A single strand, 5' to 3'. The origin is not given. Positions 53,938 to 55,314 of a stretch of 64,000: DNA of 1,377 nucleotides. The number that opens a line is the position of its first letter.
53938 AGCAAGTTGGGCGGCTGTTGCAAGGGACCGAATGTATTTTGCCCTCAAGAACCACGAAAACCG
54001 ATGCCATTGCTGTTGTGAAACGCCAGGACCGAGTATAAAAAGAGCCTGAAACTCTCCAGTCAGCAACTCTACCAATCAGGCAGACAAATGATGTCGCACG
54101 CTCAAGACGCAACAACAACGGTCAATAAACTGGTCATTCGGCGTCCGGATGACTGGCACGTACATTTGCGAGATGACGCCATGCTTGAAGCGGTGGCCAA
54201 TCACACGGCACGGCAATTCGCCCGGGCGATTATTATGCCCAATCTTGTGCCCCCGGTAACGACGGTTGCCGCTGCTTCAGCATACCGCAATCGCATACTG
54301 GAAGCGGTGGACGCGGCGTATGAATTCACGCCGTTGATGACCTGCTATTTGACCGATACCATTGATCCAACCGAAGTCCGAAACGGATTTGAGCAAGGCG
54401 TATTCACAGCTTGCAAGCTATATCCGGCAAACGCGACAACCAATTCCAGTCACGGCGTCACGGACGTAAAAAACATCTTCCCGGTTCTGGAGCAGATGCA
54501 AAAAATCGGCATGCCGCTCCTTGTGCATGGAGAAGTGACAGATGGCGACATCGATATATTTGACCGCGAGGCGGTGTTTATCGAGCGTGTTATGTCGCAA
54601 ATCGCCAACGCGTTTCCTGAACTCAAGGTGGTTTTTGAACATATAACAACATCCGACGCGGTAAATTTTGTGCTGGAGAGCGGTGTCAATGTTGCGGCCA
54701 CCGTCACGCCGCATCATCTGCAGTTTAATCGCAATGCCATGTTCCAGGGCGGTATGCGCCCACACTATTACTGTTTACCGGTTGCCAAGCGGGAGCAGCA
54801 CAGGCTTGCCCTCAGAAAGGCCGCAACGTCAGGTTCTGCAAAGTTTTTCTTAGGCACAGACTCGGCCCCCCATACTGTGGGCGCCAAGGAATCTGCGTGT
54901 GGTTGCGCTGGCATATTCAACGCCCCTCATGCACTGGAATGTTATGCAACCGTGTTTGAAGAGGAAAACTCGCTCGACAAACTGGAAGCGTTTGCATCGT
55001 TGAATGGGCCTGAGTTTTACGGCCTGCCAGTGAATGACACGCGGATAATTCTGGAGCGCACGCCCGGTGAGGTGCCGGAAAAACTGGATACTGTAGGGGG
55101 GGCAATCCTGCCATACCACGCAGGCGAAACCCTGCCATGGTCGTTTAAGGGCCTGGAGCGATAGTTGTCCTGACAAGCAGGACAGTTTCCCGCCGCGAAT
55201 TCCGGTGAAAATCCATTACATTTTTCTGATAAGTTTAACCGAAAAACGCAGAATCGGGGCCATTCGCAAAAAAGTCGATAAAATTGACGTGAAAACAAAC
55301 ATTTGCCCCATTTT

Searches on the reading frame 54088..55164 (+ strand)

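Call 84: search_protein_families(library=pfam, proteins=[window:54088-55164:+], max_evalue=0.0001)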
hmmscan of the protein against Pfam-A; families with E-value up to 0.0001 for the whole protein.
window:54088-55164:+ (358 aa): 1 family
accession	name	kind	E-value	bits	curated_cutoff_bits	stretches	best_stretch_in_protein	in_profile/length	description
PF01979.26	Amidohydro_1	-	4e-22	79.4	25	1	22-314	8-301/345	Amidohydrolase family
